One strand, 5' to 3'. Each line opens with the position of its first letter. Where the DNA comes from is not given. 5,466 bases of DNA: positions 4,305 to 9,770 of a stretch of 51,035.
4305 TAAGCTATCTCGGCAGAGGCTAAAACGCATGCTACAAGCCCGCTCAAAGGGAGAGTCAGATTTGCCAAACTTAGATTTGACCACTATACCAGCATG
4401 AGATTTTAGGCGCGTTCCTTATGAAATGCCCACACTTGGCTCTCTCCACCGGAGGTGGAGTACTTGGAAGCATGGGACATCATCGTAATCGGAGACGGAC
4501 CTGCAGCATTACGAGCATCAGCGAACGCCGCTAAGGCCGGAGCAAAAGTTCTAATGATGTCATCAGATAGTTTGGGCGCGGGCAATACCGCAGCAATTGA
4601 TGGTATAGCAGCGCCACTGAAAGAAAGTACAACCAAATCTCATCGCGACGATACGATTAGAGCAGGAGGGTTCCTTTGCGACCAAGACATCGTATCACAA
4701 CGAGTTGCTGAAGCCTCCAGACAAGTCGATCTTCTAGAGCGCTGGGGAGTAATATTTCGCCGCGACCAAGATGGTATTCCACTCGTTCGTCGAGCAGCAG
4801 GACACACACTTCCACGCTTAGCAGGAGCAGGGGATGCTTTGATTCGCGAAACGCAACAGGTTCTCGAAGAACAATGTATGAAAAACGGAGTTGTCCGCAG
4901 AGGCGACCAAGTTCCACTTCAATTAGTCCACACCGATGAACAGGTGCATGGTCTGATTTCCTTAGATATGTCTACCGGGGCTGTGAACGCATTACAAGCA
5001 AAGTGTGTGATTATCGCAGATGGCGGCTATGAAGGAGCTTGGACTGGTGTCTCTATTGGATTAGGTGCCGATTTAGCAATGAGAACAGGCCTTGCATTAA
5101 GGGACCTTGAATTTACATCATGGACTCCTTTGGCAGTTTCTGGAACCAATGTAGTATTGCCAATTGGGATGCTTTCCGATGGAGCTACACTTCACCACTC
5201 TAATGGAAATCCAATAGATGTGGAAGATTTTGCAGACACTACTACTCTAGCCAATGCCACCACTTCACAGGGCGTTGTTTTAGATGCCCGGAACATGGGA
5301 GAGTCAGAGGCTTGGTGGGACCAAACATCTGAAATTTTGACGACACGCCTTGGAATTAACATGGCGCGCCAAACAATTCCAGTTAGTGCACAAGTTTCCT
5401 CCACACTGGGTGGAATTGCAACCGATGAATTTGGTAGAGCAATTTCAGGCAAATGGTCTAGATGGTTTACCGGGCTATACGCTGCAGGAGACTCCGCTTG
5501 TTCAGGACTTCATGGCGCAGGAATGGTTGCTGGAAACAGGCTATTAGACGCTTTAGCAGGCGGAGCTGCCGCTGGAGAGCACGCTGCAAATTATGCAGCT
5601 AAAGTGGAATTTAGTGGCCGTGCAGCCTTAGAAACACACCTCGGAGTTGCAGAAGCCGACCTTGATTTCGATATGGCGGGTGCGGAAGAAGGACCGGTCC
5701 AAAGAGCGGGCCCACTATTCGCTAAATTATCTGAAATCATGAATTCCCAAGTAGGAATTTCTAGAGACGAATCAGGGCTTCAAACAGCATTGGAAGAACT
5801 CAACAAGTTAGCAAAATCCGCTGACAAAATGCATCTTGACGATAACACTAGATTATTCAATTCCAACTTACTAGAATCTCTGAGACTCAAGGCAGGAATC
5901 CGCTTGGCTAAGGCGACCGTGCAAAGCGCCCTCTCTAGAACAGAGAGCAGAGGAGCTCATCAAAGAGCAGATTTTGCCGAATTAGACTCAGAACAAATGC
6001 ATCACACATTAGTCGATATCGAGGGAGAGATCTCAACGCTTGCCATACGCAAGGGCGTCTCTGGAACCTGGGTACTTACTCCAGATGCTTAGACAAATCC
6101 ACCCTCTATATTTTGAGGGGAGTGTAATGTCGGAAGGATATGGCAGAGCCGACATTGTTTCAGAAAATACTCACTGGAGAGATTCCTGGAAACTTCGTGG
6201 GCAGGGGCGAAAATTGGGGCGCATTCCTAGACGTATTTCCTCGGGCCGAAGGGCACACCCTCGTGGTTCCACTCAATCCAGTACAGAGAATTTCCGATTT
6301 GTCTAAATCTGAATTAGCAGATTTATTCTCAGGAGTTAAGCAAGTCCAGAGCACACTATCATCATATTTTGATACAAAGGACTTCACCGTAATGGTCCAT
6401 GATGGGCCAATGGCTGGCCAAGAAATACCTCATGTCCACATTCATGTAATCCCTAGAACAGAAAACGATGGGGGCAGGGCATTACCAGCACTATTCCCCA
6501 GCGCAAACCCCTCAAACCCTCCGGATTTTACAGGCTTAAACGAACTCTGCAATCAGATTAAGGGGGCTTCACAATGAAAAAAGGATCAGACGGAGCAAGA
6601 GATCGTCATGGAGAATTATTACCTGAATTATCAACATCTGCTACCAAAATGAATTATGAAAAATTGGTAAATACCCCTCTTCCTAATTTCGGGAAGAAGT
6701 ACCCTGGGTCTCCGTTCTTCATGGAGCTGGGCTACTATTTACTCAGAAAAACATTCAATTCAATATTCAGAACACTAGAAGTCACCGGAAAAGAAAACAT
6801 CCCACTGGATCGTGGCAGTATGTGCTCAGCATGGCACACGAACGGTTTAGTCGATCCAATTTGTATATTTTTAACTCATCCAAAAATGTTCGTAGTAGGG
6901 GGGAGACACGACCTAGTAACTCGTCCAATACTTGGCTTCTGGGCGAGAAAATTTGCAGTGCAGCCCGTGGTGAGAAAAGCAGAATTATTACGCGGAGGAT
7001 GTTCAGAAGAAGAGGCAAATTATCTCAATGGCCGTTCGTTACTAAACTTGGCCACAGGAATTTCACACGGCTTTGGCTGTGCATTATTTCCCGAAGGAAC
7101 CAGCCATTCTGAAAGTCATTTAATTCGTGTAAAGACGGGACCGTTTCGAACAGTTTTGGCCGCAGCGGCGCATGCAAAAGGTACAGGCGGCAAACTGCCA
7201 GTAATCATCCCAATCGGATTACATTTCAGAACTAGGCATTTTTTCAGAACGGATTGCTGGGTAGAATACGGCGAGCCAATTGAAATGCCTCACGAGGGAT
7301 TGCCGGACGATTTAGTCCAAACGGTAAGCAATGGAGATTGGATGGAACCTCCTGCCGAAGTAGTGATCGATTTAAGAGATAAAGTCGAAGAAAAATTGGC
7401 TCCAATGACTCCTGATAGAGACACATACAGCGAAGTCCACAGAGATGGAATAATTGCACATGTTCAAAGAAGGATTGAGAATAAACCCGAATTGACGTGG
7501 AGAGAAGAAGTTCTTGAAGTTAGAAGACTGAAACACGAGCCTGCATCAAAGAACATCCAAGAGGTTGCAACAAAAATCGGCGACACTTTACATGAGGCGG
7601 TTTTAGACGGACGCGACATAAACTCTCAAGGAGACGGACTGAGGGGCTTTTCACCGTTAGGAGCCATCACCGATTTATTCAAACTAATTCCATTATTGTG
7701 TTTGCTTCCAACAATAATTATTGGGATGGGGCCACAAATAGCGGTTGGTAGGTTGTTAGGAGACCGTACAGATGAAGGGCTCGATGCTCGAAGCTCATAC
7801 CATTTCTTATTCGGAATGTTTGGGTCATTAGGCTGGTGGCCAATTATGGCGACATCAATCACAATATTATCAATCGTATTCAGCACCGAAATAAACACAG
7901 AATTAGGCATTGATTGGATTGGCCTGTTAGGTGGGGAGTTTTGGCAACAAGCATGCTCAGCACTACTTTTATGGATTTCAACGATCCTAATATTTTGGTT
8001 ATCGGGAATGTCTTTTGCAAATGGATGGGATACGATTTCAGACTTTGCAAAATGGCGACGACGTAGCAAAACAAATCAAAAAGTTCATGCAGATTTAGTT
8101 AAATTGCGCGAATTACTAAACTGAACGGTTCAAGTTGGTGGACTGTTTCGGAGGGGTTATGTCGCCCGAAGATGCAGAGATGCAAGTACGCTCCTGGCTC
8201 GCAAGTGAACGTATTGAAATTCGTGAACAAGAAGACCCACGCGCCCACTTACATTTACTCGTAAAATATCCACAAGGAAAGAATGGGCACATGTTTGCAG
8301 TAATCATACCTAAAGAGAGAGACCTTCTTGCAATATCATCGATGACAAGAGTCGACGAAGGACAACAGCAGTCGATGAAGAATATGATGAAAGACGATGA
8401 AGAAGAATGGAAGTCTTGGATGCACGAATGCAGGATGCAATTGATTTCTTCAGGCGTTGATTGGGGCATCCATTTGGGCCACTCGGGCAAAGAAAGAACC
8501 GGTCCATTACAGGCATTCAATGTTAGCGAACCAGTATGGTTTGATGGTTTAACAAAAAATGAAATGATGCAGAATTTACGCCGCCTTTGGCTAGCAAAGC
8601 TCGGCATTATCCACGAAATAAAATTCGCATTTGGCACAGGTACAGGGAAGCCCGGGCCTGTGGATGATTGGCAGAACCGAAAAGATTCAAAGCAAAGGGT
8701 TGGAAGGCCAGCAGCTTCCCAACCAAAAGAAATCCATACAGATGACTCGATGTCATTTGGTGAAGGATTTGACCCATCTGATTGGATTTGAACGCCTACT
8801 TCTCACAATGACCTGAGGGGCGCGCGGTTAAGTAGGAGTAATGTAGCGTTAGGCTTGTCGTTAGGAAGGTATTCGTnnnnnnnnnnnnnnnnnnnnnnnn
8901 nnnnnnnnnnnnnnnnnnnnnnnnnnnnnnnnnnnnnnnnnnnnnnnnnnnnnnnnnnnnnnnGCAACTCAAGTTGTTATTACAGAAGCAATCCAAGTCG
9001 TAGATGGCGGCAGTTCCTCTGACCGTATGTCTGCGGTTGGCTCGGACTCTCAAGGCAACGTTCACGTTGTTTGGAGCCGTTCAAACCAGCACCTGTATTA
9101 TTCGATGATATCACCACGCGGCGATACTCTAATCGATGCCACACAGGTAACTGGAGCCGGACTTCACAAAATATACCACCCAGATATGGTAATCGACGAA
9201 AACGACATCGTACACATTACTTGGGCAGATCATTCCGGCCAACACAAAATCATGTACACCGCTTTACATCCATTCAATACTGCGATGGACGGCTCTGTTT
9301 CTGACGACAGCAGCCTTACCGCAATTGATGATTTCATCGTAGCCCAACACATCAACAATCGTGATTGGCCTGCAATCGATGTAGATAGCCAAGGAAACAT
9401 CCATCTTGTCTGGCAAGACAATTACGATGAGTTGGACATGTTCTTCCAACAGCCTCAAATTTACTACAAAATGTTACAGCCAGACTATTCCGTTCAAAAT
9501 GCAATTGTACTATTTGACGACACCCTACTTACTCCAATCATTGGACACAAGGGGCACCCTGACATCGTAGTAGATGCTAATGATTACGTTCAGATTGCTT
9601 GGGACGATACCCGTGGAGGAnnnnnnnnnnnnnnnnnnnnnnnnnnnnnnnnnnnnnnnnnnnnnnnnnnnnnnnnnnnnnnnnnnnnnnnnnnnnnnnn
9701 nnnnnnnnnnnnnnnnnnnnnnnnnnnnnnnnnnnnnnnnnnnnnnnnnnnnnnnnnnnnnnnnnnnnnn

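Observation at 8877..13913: Integrin-alpha-like architecture in an archaeal surface protein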

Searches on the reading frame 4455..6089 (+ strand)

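Call 35: search_protein_families(library=pfam, proteins=[window:4455-6089:+], max_evalue=0.001)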
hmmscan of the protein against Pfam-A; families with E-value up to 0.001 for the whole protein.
window:4455-6089:+ (545 aa): 3 families
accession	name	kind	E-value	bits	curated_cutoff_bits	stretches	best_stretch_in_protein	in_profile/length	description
PF00890.30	FAD_binding_2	-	2.7e-33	116.2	20.4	1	8-363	1-414/414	FAD binding domain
PF02910.25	Succ_DH_flav_C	-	9.2e-27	94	20.8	1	424-523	3-103/130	Fumarate reductase flavoprotein C-term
PF03486.20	HI0933_like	-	3.4e-07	30.4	50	0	135-375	113-243/244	HI0933-like protein Rossmann domain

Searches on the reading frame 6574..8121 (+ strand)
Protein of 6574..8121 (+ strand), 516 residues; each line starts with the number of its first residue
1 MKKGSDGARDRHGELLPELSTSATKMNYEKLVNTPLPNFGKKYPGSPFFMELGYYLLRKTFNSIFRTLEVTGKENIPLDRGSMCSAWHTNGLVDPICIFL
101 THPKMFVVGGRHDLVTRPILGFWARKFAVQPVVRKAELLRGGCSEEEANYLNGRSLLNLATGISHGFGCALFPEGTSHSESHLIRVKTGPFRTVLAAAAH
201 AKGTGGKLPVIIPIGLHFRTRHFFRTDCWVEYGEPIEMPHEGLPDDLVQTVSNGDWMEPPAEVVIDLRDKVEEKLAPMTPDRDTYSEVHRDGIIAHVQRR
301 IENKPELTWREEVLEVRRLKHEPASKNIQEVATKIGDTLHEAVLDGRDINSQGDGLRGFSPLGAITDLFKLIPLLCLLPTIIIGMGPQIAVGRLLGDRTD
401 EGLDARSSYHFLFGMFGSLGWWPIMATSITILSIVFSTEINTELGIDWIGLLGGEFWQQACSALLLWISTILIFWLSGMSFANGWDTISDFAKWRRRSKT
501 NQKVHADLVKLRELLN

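Call 35: search_protein_families(library=pfam, proteins=[window:6574-8121:+], max_evalue=0.001)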
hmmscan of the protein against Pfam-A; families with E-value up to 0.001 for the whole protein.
window:6574-8121:+ (516 aa): 1 family
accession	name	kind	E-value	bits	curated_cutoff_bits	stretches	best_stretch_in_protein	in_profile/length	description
PF01553.26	Acyltransferase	-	2.3e-08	34.4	23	1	68-214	2-129/132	Acyltransferase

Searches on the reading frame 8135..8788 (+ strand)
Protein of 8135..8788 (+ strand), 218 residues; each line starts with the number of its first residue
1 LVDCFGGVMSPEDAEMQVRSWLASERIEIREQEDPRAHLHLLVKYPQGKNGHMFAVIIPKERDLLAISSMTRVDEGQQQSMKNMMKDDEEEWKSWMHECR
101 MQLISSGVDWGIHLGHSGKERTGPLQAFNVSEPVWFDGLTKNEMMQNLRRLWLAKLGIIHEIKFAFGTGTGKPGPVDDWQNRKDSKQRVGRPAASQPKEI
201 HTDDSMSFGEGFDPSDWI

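Call 35: search_protein_families(library=pfam, proteins=[window:8135-8788:+], max_evalue=0.001)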
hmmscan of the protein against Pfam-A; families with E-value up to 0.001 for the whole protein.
window:8135-8788:+ (218 aa): 1 family
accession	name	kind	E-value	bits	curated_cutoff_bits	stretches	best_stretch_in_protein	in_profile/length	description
PF10061.14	DUF2299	-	2.9e-17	63.2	22.8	1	17-160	1-136/138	Uncharacterized conserved protein (DUF2299)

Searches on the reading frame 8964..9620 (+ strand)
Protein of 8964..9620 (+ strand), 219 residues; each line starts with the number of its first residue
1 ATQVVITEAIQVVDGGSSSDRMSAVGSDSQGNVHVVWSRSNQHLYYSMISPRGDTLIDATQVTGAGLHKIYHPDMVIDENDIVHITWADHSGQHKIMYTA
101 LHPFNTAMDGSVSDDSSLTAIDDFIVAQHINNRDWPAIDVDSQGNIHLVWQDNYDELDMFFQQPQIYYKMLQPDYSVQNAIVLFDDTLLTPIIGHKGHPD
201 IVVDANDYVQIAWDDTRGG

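Call 17: search_protein_families(library=pfam, proteins=[window:8964-9620:+], max_evalue=10)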
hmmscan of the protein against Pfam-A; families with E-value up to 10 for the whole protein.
window:8964-9620:+ (219 aa): 2 families
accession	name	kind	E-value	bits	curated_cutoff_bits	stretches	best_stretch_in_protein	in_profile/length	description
PF15892.11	BNR_4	-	0.001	19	27.3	2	46-157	126-249/272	BNR repeat-containing family member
PF23044.1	SH3-C_UBE2O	-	0.64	10.4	21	0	138-153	31-46/68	UBE2O, ubiquitin binding SH3-C domain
